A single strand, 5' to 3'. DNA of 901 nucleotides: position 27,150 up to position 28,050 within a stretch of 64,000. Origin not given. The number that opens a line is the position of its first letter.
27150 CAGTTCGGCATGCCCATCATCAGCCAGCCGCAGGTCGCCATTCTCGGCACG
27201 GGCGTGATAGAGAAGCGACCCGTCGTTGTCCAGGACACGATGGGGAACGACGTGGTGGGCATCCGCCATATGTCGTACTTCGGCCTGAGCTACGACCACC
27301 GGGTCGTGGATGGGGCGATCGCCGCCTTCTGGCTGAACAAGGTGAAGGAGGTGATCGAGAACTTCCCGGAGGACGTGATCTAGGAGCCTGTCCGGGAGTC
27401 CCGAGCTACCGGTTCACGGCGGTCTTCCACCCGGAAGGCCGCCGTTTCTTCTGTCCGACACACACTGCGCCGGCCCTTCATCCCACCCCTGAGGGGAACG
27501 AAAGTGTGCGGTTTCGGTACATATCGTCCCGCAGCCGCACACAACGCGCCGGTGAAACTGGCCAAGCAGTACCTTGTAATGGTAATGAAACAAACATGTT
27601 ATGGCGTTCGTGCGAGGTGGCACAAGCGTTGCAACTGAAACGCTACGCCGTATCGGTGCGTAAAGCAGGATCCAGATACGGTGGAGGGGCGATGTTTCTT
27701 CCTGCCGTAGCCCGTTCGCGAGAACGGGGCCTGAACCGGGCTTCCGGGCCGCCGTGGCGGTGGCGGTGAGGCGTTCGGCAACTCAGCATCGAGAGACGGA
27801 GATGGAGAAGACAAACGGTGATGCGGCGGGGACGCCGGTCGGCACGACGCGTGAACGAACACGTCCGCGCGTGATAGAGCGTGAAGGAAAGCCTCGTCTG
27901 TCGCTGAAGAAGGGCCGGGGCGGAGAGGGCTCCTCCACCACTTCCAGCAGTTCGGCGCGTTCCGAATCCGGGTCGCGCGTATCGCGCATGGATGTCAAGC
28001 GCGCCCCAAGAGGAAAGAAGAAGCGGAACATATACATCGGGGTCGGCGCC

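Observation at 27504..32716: Sigma54-promoter-driven operon: HlyD adaptor, stand-alone ABC ATPase, NtrC-type regulator, histidine kinase (no permease)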

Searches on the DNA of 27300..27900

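Call 36: search_rna_families(source=window, start=27300, end=27900, threshold=evalue, max_evalue=1)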
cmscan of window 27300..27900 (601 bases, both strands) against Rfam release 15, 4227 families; matches with E-value up to 1: 2.
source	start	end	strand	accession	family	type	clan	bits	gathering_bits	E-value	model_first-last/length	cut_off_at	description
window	27335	27444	+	RF01867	CC2171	Gene; sRNA;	-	18.1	75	0.13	1-159/159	no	caulobacter sRNA CC2171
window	27548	27845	-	RF01877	MIAT_exon5_3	Gene; lncRNA;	-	9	90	0.87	82-382/382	no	Myocardial infarction associated transcript exon 5 conserved region 3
